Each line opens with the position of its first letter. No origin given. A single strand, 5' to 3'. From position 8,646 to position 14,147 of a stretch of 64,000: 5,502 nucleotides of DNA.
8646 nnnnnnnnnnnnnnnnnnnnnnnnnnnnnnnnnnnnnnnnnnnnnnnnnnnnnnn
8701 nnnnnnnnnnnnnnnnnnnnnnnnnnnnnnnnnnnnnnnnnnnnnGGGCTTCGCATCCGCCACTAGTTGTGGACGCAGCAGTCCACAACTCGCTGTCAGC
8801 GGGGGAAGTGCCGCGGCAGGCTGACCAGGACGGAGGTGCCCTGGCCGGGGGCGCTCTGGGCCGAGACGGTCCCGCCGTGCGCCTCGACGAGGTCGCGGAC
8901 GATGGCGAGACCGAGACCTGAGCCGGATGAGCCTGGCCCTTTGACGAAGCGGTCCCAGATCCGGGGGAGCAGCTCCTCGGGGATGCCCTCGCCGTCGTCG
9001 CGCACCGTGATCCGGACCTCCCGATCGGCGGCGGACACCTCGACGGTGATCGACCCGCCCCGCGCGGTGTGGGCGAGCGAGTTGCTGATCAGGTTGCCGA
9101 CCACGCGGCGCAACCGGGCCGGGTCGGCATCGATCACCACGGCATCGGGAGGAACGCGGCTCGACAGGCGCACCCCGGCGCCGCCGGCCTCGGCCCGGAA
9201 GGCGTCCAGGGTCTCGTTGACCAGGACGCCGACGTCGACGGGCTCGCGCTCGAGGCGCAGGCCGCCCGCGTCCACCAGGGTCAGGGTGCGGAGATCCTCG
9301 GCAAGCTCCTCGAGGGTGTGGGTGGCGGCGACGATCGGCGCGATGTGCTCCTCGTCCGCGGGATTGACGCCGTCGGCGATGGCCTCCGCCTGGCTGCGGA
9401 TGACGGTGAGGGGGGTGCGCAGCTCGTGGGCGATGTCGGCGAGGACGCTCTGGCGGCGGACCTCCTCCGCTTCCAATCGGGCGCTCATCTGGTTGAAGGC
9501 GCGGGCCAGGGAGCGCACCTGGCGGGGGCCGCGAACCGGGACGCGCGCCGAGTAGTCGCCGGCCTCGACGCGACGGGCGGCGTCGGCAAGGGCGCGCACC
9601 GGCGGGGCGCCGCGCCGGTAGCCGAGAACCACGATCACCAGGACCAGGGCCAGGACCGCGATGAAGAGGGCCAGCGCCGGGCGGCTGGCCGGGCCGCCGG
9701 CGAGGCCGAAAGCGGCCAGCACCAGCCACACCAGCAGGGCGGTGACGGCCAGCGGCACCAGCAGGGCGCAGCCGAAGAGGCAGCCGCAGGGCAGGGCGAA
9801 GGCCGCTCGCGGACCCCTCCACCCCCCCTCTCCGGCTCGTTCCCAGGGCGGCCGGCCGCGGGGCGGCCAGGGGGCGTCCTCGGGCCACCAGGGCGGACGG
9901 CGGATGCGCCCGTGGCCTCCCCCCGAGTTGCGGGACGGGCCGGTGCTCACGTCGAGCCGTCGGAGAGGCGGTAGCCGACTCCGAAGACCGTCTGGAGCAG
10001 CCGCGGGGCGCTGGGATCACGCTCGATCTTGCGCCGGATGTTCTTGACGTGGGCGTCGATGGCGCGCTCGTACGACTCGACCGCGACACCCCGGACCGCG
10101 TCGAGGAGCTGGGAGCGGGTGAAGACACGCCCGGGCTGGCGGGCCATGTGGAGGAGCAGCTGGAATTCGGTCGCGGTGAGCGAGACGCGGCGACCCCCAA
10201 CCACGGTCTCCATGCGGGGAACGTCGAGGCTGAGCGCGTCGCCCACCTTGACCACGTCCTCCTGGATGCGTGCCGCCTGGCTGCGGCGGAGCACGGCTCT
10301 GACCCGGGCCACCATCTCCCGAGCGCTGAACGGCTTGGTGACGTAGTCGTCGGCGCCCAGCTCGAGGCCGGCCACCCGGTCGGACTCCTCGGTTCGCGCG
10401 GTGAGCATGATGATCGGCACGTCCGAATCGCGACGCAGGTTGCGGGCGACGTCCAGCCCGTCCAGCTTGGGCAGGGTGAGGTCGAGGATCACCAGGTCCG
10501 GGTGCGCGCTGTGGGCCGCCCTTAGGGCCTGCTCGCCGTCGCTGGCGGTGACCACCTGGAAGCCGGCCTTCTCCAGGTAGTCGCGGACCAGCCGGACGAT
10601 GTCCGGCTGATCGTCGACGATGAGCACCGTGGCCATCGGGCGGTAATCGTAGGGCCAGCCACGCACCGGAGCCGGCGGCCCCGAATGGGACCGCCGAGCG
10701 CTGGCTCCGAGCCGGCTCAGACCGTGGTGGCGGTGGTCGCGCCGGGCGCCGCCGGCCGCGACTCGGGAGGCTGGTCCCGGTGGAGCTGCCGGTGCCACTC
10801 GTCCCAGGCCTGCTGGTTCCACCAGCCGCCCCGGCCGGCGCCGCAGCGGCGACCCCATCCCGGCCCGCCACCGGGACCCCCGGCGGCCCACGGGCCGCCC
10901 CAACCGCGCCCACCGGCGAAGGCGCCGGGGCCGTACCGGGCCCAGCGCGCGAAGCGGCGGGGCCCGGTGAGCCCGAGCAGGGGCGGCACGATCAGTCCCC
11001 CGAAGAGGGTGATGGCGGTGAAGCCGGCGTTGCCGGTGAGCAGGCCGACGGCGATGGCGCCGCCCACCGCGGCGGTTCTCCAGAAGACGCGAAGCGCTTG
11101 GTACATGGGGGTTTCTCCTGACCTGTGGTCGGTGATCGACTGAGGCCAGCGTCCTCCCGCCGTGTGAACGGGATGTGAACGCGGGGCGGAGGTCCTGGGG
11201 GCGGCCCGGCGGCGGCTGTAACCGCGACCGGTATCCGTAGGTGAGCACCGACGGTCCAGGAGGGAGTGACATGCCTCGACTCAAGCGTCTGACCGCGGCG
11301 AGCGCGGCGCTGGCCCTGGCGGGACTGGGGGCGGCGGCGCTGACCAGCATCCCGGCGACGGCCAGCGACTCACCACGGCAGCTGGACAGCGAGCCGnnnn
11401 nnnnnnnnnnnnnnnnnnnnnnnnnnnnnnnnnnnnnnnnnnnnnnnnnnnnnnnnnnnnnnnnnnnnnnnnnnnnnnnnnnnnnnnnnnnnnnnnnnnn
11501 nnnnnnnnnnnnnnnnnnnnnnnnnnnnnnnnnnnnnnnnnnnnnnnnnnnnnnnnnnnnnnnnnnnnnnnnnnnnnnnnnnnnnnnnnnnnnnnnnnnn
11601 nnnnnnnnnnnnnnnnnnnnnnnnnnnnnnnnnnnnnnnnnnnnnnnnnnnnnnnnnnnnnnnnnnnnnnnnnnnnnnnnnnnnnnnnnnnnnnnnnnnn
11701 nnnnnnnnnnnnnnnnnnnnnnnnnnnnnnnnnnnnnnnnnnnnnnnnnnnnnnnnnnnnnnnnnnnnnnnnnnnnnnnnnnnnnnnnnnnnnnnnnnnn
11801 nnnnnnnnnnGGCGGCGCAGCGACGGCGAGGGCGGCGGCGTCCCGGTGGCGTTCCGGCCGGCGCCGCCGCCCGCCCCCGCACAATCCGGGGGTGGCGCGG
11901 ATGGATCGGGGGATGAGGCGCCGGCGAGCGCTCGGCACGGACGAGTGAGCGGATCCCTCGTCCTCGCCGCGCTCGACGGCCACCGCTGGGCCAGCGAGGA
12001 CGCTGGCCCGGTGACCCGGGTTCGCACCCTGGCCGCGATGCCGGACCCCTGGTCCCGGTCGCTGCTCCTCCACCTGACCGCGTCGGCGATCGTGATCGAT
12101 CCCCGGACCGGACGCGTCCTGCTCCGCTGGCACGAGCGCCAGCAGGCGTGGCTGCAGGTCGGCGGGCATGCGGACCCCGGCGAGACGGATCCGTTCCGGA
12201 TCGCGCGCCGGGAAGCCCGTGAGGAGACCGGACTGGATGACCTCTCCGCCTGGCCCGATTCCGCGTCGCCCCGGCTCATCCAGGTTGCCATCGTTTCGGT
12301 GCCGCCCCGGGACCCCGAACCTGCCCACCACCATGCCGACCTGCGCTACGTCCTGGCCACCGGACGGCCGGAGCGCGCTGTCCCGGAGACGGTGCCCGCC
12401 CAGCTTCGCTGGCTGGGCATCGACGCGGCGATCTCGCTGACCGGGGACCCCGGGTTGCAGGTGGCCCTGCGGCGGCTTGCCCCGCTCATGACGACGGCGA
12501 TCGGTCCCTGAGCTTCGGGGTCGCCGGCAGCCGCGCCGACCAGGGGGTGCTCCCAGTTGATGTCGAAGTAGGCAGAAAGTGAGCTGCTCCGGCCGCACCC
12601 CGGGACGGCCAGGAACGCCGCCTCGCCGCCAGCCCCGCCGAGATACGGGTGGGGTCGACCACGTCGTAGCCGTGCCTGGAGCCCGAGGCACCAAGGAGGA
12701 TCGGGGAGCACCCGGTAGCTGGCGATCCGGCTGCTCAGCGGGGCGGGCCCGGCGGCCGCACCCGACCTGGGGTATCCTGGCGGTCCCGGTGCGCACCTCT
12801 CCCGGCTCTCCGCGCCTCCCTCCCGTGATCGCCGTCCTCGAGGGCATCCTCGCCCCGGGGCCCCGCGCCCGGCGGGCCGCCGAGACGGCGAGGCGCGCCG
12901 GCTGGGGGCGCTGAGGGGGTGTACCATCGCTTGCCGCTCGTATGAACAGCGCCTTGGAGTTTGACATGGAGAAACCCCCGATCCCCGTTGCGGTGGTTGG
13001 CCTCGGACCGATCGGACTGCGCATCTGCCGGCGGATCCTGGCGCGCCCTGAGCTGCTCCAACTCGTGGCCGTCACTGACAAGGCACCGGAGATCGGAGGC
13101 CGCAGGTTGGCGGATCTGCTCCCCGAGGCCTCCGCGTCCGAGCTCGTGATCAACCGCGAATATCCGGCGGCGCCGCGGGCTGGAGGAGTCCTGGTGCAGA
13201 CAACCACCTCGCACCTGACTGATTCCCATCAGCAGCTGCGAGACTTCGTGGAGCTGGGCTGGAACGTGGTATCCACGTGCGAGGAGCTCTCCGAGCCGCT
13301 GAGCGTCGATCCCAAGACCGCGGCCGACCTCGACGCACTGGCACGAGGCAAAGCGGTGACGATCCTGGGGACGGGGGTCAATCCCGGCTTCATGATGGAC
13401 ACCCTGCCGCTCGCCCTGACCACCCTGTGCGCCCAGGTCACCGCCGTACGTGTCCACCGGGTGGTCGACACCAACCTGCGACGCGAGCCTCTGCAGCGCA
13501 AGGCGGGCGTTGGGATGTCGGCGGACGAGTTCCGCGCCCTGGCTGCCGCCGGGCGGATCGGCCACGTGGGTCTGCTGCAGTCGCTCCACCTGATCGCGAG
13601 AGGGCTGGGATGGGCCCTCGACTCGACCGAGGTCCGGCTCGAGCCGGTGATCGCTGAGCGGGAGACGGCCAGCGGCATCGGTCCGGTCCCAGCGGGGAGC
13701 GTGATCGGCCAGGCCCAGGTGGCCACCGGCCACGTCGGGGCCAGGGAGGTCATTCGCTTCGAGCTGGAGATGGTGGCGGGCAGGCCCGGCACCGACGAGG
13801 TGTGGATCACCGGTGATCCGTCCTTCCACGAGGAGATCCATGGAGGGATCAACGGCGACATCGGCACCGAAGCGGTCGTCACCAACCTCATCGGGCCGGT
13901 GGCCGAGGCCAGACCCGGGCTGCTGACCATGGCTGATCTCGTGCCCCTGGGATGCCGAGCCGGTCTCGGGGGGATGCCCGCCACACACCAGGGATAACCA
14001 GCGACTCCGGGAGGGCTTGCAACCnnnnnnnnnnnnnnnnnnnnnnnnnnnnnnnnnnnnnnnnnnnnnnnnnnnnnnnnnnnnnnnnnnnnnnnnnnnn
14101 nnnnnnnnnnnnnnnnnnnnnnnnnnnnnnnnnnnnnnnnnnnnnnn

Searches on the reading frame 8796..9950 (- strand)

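Call 9: search_protein_families(library=pfam, proteins=[window:8796-9950:-], max_evalue=0.001)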
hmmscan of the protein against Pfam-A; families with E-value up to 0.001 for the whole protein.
window:8796-9950:- (384 aa): 5 families
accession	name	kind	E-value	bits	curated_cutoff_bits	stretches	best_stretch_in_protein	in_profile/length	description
PF02518.31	HATPase_c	-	1e-30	106.8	26.4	1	276-380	2-109/111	Histidine kinase-, DNA gyrase B-, and HSP90-like ATPase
PF00672.30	HAMP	-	4.6e-16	59.3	25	1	117-161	9-53/53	HAMP domain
PF00512.31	HisKA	-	6e-12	45.9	26.9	1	166-229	2-66/66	His Kinase A (phospho-acceptor) domain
PF13581.12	HATPase_c_2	-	8.3e-06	26.3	27.4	1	279-358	31-112/127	Histidine kinase-like ATPase domain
PF13589.12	HATPase_c_3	-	0.00034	21.1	25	1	281-327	4-49/137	Histidine kinase-, DNA gyrase B-, and HSP90-like ATPase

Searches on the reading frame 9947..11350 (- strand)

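Call 9: search_protein_families(library=pfam, proteins=[window:9947-11350:-], max_evalue=0.001)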
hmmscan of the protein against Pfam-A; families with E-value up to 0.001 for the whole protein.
window:9947-11350:- (467 aa): 2 families
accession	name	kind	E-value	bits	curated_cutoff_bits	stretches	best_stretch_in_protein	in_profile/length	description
PF00072.30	Response_reg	-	5.3e-34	117.2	30.2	1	242-351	1-111/111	Response regulator receiver domain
PF00486.34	Trans_reg_C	-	3.2e-23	82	26.2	1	386-462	1-77/77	Transcriptional regulatory protein, C terminal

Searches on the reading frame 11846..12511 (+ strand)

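Call 9: search_protein_families(library=pfam, proteins=[window:11846-12511:+], max_evalue=0.001)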
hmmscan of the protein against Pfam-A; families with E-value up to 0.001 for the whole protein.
window:11846-12511:+ (221 aa): 1 family
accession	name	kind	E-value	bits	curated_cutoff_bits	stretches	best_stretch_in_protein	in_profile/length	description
PF00293.34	NUDIX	-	6.2e-10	39.6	21.1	1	76-195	3-118/134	NUDIX domain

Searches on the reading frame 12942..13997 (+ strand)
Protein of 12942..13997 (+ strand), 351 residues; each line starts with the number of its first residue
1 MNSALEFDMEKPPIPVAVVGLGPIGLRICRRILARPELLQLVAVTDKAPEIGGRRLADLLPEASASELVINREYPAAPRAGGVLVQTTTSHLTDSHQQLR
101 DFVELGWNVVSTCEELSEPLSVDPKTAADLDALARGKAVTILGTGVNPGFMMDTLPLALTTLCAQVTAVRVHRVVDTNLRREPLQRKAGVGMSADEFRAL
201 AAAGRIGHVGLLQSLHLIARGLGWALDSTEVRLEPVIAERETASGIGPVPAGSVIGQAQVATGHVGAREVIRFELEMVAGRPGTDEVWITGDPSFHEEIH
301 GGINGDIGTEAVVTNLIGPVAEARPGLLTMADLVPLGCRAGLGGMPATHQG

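Call 9: search_protein_families(library=pfam, proteins=[window:12942-13997:+], max_evalue=0.001)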
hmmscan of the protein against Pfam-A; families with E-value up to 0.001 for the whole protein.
window:12942-13997:+ (351 aa): 1 family
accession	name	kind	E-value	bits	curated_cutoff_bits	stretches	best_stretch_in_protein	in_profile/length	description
PF19328.4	DAP_DH_C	-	1.3e-31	110.2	23.3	1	150-333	1-190/206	2,4-diaminopentanoate dehydrogenase C-terminal domain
